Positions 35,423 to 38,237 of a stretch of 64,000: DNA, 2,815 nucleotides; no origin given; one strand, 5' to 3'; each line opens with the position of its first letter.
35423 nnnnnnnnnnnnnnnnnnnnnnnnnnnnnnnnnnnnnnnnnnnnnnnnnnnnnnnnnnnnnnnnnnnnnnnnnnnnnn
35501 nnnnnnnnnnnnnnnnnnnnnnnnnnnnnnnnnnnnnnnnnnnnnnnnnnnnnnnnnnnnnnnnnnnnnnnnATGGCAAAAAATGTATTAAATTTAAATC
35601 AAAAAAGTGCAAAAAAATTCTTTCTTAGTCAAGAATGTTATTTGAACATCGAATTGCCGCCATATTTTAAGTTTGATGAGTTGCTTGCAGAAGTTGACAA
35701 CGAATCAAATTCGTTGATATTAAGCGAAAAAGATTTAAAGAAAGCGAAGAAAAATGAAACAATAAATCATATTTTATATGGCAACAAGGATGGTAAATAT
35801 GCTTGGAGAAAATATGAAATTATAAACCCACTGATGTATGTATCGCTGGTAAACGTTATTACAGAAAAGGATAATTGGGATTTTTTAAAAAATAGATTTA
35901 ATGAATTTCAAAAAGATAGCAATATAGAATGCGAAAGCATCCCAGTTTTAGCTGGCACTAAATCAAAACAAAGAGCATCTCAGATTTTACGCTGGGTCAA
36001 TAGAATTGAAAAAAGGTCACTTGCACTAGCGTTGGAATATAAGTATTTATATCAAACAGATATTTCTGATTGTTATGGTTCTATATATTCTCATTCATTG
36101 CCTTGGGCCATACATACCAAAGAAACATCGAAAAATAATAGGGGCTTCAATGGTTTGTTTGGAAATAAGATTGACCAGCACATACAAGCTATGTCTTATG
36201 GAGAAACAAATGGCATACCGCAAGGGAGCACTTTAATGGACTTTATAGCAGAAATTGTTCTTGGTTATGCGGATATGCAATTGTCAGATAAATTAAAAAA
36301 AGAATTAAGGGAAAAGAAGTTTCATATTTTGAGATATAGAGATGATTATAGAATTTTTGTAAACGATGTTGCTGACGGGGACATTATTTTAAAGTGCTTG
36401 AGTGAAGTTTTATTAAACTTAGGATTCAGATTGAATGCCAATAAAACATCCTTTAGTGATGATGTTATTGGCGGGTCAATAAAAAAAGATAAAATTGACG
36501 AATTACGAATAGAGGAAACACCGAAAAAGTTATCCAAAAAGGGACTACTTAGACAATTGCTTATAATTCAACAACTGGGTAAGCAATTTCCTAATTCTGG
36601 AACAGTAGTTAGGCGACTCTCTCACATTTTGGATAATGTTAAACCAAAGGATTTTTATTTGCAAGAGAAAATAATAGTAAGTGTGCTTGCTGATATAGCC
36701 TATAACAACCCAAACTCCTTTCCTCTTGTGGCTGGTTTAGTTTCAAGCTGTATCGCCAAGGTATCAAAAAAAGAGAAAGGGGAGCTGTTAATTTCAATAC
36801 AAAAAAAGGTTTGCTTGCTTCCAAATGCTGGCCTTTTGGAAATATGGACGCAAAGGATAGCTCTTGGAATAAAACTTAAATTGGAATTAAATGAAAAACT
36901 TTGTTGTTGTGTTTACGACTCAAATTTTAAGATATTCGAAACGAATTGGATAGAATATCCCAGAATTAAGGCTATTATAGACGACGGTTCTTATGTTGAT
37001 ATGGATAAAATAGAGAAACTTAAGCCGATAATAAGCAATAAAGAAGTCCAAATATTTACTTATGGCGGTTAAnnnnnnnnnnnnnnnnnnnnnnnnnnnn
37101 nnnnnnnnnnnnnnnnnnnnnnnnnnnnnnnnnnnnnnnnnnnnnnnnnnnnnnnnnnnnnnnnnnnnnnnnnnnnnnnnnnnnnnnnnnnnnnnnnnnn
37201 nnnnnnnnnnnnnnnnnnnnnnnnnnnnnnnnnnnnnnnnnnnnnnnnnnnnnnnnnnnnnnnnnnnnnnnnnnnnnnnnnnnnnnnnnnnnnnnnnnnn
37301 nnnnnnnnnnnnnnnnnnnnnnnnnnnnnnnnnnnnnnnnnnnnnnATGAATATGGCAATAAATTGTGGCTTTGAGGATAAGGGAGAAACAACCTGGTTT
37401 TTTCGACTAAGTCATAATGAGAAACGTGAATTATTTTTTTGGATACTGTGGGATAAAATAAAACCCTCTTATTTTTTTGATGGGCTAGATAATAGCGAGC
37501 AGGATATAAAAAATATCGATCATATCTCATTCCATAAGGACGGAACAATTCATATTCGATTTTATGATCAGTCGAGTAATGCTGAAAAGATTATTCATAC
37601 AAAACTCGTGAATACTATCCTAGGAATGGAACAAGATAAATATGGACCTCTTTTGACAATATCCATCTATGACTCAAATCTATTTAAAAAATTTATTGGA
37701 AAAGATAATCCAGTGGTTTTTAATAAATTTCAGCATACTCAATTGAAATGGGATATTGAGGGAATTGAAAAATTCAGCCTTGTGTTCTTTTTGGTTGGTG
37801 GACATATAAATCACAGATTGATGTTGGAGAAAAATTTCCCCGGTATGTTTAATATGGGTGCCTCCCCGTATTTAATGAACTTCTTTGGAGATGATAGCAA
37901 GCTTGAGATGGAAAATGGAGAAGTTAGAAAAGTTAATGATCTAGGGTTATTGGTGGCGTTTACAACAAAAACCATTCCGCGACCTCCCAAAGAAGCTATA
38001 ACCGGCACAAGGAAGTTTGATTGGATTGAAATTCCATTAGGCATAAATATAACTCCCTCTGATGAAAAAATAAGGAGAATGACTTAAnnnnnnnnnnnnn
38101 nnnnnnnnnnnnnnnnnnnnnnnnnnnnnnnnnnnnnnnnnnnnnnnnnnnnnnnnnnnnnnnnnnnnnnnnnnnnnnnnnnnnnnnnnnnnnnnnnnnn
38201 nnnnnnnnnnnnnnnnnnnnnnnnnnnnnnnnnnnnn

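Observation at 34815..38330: AT-rich three-gene island after tRNA-Gly: Ham1/RdgB NTP pyrophosphatase translationally coupled to a defence-type reverse transcriptase plus an unknown 246-aa protein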

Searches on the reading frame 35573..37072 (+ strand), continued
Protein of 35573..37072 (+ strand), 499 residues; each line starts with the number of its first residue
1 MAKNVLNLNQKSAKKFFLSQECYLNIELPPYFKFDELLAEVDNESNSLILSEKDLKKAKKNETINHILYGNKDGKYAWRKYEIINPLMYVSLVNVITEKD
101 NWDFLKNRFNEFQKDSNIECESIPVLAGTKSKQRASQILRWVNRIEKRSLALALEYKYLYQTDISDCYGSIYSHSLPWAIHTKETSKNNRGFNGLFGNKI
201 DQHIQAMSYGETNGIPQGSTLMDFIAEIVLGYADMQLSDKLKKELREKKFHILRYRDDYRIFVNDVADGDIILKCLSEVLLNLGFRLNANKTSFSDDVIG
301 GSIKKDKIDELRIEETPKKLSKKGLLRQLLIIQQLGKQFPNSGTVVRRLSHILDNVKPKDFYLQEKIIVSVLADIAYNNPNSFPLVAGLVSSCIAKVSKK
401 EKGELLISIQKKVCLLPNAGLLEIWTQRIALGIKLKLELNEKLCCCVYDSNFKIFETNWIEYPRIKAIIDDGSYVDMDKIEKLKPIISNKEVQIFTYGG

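Call 81: search_protein_families(library=padloc, proteins=[L001:6506-7261:+, L018:2077-2829:+, L004:4399-4908:+], max_evalue=0.01)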
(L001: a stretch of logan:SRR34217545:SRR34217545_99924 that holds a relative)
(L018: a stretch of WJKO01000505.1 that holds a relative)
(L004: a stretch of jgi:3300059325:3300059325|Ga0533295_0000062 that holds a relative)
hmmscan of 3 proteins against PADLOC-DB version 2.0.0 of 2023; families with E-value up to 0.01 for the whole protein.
L001:6506-7261:+ (251 aa): 5 families
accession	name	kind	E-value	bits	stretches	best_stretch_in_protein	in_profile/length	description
PDLC00943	Cas4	-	1.8e-08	32.5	1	122-244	70-176/180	CRISPR-associated protein Cas4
PDLC01250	Cas4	-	2.7e-08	32.3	1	94-244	50-165/168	"CAS-I,CAS-II,CAS-III,CAS-IV,CAS-V,CAS-VI; acquisition_associated"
PDLC01447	Cas4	-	3.3e-08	32.2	1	24-243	5-154/161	"CAS-I,CAS-II,CAS-III,CAS-IV,CAS-V,CAS-VI; acquisition_associated"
PDLC00944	Cas4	-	1.9e-06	26.2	1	119-243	66-173/177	Cas4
PDLC02087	Cas4b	-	3.2e-05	22.1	1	97-243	47-185/189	-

L018:2077-2829:+ (250 aa): 9 families
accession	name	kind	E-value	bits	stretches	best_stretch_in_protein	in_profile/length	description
PDLC01447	Cas4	-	5.7e-10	37.9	1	24-243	5-155/161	"CAS-I,CAS-II,CAS-III,CAS-IV,CAS-V,CAS-VI; acquisition_associated"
PDLC01250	Cas4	-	1.5e-09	36.4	1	112-243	56-165/168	"CAS-I,CAS-II,CAS-III,CAS-IV,CAS-V,CAS-VI; acquisition_associated"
PDLC00943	Cas4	-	3e-09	35.1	1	122-243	71-176/180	CRISPR-associated protein Cas4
PDLC00944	Cas4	-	5.2e-08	31.3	1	118-243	66-174/177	Cas4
PDLC02087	Cas4b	-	2.1e-06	26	1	115-243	71-186/189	-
PDLC01611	Cas4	-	2.4e-06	25.9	1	132-243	54-154/158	"CAS-I,CAS-II,CAS-III,CAS-IV,CAS-V,CAS-VI; acquisition_associated"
PDLC01747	Cas1g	-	6.3e-05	19.7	1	92-182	35-123/523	-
PDLC01771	Cas4b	-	6.5e-05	21.2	1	135-243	59-156/162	-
PDLC02085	Cas4a2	-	0.0034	15.8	0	156-243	84-159/166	-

L004:4399-4908:+ (169 aa): 0 families

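Call 82: search_protein_families(library=pfam, proteins=[L001:6506-7261:+, L018:2077-2829:+, L004:4399-4908:+, L013:4823-5998:+, L011:4068-5975:+], max_evalue=0.001)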
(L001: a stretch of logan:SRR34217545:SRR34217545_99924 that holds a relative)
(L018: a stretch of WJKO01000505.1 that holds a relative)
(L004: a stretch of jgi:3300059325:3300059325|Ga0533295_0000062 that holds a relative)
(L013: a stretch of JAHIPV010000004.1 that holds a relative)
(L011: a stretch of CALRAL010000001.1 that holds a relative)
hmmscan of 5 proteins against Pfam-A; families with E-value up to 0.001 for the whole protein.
L001:6506-7261:+ (251 aa): 1 family
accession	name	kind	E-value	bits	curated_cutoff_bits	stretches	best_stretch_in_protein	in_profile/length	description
PF12705.13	PDDEXK_1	-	1.4e-14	55.1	22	1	24-244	2-244/247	PD-(D/E)XK nuclease superfamily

L018:2077-2829:+ (250 aa): 3 families
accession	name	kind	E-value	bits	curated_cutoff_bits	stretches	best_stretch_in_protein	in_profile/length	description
PF12705.13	PDDEXK_1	-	1e-14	55.5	22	1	24-243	2-244/247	PD-(D/E)XK nuclease superfamily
PF12684.13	DUF3799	-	7.4e-06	26.3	26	1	126-240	115-231/233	PDDEXK-like domain of unknown function (DUF3799)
PF01930.23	Cas_Cas4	-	1.2e-05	25.9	22.7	1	135-243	59-156/160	Domain of unknown function DUF83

L004:4399-4908:+ (169 aa): 0 families

L013:4823-5998:+ (391 aa): 1 family
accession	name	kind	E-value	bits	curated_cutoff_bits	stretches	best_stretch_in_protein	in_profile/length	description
PF01420.25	Methylase_S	-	7.3e-27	95.1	22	2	196-370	3-164/168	Type I restriction modification DNA specificity domain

L011:4068-5975:+ (635 aa): 5 families
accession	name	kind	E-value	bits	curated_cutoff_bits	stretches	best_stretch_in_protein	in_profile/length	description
PF02384.22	N6_Mtase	-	1.3e-53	182.8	20.4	1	133-403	4-274/311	N-6 DNA Methylase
PF07669.17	Eco57I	-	7.3e-10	39.6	25.3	1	214-345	1-170/171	Eco57I restriction-modification methylase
PF13847.12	Methyltransf_31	-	2.8e-06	27.5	27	1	172-267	2-83/145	Methyltransferase domain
PF01170.24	UPF0020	-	6.4e-06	26.4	22.3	1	169-270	24-133/197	RMKL-like, methyltransferase domain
PF05175.20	MTS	-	0.00051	20.1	23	0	214-271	56-111/170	Methyltransferase small domain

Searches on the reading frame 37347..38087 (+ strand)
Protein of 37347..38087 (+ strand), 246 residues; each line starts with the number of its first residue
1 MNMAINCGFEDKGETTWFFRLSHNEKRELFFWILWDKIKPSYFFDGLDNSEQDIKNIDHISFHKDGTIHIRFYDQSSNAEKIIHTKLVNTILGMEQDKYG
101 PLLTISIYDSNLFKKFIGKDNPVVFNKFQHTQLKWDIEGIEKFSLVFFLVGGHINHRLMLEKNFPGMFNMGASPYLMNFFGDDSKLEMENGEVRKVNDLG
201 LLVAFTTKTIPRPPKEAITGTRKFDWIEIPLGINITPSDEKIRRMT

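Call 4: search_protein_families(library=pfam, proteins=[window:37347-38087:+], max_evalue=0.1)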
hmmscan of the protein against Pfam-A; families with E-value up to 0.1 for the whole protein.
window:37347-38087:+ (246 aa): 0 families

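Call 5: search_protein_families(library=padloc, proteins=[window:37347-38087:+], max_evalue=0.1)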
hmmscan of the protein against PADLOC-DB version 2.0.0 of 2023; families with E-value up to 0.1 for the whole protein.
window:37347-38087:+ (246 aa): 0 families

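Call 6: search_protein_families(library=ncbifam, proteins=[window:37347-38087:+], max_evalue=0.1)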
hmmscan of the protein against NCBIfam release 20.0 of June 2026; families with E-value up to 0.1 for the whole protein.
window:37347-38087:+ (246 aa): 1 family
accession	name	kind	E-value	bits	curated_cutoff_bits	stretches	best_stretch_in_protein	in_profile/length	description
NF053574.1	immunity_LacI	equivalog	0.072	13.4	50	0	22-68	54-100/112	LacI family bacteriocin immunity protein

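Call 22: find_homologous_proteins(query=window:37347-38084:+)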
Query window:37347-38084:+ (246 aa): 20 proteins with E <= 0.001 among 127 candidates.
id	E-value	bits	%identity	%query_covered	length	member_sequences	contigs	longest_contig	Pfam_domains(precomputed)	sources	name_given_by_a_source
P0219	8.2e-161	551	98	100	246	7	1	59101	-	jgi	-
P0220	1.8e-117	409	70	100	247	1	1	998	-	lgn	-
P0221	1.0e-92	328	57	99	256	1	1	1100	-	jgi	jgi:hypothetical protein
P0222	3.9e-92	326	57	100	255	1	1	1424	-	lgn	-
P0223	1.1e-91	325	57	100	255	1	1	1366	-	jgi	-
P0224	1.9e-91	324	57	100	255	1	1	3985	-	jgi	jgi:hypothetical protein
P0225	2.4e-91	324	56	100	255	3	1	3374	-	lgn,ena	-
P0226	1.1e-90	321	57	100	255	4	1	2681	-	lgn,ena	-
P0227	3.4e-90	320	57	99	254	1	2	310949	-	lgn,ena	-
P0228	1.7e-89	317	54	100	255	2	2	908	-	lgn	-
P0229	2.1e-89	317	57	100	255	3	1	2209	-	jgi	-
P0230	3.5e-89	316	55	99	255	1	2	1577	-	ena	-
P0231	4.1e-89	316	54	100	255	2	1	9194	-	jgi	-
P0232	1.2e-88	315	55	99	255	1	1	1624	-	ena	-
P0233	1.6e-88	314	56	100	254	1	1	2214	-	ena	-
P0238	8.3e-68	246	49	98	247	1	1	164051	-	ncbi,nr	ncbi:MAG: hypothetical protein PHS92_03890 [Candidatus Gracilibacteria bacterium]|nr:hypothetical pr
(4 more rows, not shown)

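Call 23: find_encoding_contigs(protein=P0219, flank=8000, max_places=3)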
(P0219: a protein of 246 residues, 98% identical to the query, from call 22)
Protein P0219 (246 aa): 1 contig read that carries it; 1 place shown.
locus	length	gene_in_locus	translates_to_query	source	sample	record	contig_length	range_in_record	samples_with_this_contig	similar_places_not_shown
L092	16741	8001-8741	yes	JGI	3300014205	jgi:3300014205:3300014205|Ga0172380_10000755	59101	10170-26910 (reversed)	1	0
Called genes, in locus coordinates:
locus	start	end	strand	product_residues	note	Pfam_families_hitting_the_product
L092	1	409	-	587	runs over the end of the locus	PF00239:Resolvase, PF07508:Recombinase, PF13408:Zn_ribbon_recom (faint)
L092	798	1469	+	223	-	-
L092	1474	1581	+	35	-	-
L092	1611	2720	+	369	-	-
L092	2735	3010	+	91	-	PF13240:Zn_Ribbon_1 (weak)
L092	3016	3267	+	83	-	-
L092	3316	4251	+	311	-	PF00565:SNase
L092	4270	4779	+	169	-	-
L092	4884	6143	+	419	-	-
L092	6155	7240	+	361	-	PF14022:DUF4238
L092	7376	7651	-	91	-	-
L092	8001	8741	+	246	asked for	-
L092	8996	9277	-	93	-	PF18291:HU-HIG, PF00216:Bac_DNA_binding, PF14908:HU-CCDC81_euk_1 (weak), PF18175:HU-CCDC81_bac_2 (weak)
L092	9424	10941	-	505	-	PF12072:RNase_Y_N, PF00013:KH_1, PF22891:KH_PNO1_2nd (faint), PF01966:HD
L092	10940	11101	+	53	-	-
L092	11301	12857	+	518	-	PF01676:Metalloenzyme, PF06415:iPGM_N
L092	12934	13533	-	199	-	PF00574:CLP_protease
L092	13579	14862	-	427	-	PF05697:Trigger_N, PF00254:FKBP_C, PF05698:Trigger_C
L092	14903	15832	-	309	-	PF01368:DHH, PF02833:DHHA2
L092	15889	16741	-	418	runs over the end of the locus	PF00013:KH_1 (faint), PF08529:NusA_N, PF00575:S1 (weak), PF13184:KH_NusA_1st, PF26594:KH_NusA_2nd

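Call 24: find_encoding_contigs(protein=P0227, flank=6000, max_places=2)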
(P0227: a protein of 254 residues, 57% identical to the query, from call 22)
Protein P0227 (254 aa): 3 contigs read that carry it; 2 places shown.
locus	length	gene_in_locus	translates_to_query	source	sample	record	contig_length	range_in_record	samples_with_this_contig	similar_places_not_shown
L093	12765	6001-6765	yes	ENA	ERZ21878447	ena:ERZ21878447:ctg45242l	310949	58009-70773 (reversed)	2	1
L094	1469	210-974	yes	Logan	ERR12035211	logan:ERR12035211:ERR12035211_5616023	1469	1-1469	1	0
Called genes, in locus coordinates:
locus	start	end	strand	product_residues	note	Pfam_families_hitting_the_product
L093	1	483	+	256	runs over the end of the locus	-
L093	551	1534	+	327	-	PF00565:SNase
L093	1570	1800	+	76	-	PF09954:DUF2188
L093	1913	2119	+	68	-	-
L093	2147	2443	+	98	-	PF13031:DUF3892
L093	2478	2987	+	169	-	-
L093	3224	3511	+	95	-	-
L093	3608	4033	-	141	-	-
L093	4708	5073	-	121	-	-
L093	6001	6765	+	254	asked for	-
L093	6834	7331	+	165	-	PF13431:TPR_17 (faint), PF13181:TPR_8 (faint), PF13371:TPR_9 (faint), PF13414:TPR_11, PF13432:TPR_16 (faint), PF00515:TPR_1, PF07719:TPR_2 (weak), PF13424:TPR_12 (weak)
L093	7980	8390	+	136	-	PF00583:Acetyltransf_1, PF13673:Acetyltransf_10 (weak), PF13508:Acetyltransf_7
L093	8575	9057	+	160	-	PF04299:FMN_bind_2 (weak), PF01243:PNPOx_N, PF12900:Pyridox_ox_2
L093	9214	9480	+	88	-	-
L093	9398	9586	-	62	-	-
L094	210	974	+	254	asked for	-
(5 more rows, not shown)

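Call 25: find_encoding_contigs(protein=P0238, flank=6000, max_places=2)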
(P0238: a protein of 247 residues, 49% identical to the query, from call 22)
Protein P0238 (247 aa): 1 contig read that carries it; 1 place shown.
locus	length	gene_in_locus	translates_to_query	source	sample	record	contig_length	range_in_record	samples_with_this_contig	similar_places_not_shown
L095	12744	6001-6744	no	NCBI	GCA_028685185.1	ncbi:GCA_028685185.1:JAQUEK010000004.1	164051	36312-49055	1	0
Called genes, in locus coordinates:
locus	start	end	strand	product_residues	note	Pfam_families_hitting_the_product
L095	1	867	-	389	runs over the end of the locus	PF07228:SpoIIE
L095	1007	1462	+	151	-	PF00436:SSB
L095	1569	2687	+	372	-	PF01594:AI-2E_transport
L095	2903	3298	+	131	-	-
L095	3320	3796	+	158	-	-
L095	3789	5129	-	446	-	PF01225:Mur_ligase, PF08245:Mur_ligase_M, PF02875:Mur_ligase_C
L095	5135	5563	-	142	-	PF00072:Response_reg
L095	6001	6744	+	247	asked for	-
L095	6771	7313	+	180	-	-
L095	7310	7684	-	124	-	-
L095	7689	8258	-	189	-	PF13274:SocA_Panacea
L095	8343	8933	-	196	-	PF00589:Phage_integrase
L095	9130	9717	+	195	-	-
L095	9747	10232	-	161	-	-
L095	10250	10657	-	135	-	-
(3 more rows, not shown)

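Call 44: search_protein_families(library=phrogs, proteins=[window:37347-38087:+], max_evalue=0.01)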
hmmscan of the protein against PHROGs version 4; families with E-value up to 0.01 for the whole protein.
window:37347-38087:+ (246 aa): 0 families

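Call 56: predict_structure(alignment_id=A4)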
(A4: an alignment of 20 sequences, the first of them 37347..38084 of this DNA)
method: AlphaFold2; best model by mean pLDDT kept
length: 246 residues; sequences in the alignment: 20
mean_pLDDT: 79.7   pTM: 0.82
mean pLDDT of the five models: 79.7, 76.4, 72.0, 68.7, 61.5
residues with pLDDT >= 90: 54; 70-90: 143; 50-70: 38; < 50: 11
segments of 3 or more residues with pLDDT < 50: 217-226
pLDDT, mean of each block of 10 residues (from residue 1): 89 93 87 83 66 77 85 76 69 73 89 88 86 91 91 83 87 78 82 79 90 56 52 74 60
secondary structure, 60 per line:
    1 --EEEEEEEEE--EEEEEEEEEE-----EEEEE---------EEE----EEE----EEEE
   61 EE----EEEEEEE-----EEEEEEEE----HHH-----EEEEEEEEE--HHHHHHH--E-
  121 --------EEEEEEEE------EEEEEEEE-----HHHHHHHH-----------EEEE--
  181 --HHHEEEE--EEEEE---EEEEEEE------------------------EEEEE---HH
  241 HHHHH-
elements in order: E3-11 E14-23 E29-33 E43-45 E50-52 E57-62 E67-73 E79-86 E99-107 H110-116 E129-136 E143-150 H156-163 E175-178 E186-189 E192-196 E200-206 E231-235 H239-245

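Call 71: fold_search(model_id=the predicted structure, library=viral)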
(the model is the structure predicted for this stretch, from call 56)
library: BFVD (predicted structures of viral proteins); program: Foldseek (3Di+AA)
matches with E <= 10: 610; with E <= 0.001: 1
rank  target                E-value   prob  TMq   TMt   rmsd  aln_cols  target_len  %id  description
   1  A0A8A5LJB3            1.6e-05  1.00  0.38  0.42  11.5       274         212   10  (no name in the UniProt tables at hand)
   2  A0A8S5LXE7            5.0e-02  0.11  0.20  0.15  16.6       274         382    9  Uncharacterized protein [Myoviridae sp. ctZgq1]
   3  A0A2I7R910            5.3e-02  0.05  0.12  0.06  20.9       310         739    8  (no name in the UniProt tables at hand)
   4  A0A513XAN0            8.3e-02  0.07  0.17  0.06  19.3       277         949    9  Nucleoprotein [Orthomarburgvirus marburgense]
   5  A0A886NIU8            8.8e-02  0.91  0.17  0.21   6.1        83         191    8  (no name in the UniProt tables at hand)
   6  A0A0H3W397            9.3e-02  0.05  0.15  0.08  20.5       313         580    9  Matrix protein VP40 [Zaire ebolavirus]
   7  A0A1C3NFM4            1.2e-01  0.15  0.18  0.05  15.2       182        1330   10  (no name in the UniProt tables at hand)
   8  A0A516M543            1.2e-01  0.13  0.14  0.15  23.0       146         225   11  (no name in the UniProt tables at hand)
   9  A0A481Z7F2            1.4e-01  0.05  0.13  0.11  19.8       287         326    9  Regulator of chromosome condensation protein [Pithovirus LCPAC201]
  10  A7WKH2                1.5e-01  0.35  0.15  0.28   9.6        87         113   13  Uncharacterized protein [Betalipothrixvirus pozzuoliense]
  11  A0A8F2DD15            1.7e-01  0.77  0.19  0.44   8.3        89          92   10  (no name in the UniProt tables at hand)
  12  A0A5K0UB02            1.7e-01  0.23  0.24  0.13  10.4       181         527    9  Uncharacterized protein [Yasminevirus sp. GU-2018]
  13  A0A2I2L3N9            1.7e-01  0.16  0.14  0.10  12.7       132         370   11  F-box domain-containing protein [Orpheovirus IHUMI-LCC2]
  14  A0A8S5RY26            1.9e-01  0.66  0.18  0.36   3.7        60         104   23  Uncharacterized protein [Siphoviridae sp. ctWdm1]
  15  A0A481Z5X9            2.0e-01  0.08  0.15  0.14  15.6       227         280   10  F-box and regulator of chromosome condensation repeat protein (Fragment) [Pithovirus LCPAC202]
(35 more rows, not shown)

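Call 85: search_protein_representatives(alignment_id=A4)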
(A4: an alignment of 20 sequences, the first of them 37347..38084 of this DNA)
Query: 20 sequences, 255 profile positions. Proteins with E-value up to 0.001 (for the whole library): 60; up to 1e-10: 22; up to 1e-30: 12. The best 60 are listed.
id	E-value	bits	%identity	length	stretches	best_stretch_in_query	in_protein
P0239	4.7e-84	298.0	-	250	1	9-255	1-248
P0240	1.1e-78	280.4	-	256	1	10-254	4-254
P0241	1.9e-75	269.8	-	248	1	9-255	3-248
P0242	1.9e-71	256.7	-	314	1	5-255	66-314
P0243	2.0e-68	246.8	-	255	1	8-255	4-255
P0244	1.4e-66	240.8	-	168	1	89-255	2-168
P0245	8.4e-63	228.4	-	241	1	8-255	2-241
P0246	2.0e-61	223.8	-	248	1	8-254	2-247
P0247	1.4e-48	181.8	-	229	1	9-229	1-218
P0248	2.6e-47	177.6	-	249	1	10-252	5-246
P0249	9.0e-47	175.8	-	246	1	10-255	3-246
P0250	2.1e-46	174.7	-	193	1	65-255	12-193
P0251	1.3e-28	116.3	-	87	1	165-230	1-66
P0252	4.6e-24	101.4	-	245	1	23-253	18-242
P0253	9.3e-24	100.4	-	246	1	11-254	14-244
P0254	2.3e-22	95.9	-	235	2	11-178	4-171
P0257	2.8e-15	72.7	-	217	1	15-219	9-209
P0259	1.5e-14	70.2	-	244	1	15-178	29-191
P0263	1.9e-09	53.6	-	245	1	29-196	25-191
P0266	5.1e-08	48.9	-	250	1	30-223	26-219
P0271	1.8e-07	47.1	-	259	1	24-167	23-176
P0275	6.6e-07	45.2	-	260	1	27-168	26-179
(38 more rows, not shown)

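Call 86: search_protein_families(library=pfam, proteins=[P0242, P0252, P0253, P0254, P0257, P0259, P0263, P0266, P0271, P0275], max_evalue=0.01)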
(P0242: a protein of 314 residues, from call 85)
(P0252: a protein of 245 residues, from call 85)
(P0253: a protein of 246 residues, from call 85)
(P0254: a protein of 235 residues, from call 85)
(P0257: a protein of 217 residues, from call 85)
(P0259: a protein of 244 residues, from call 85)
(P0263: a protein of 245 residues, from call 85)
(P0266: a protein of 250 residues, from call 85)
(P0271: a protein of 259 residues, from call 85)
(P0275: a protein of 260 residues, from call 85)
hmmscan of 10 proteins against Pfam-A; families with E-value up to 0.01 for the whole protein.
P0242 (314 aa): 0 families

P0252 (245 aa): 0 families

P0253 (246 aa): 0 families

P0254 (235 aa): 0 families

P0257 (217 aa): 0 families

P0259 (244 aa): 0 families

P0263 (245 aa): 0 families

P0266 (250 aa): 1 family
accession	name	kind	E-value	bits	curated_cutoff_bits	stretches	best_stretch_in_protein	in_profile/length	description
PF07202.18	Tcp10_C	-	0.003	17.6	36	1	62-85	6-29/35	T-complex protein 10 C-terminus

P0271 (259 aa): 0 families

P0275 (260 aa): 0 families
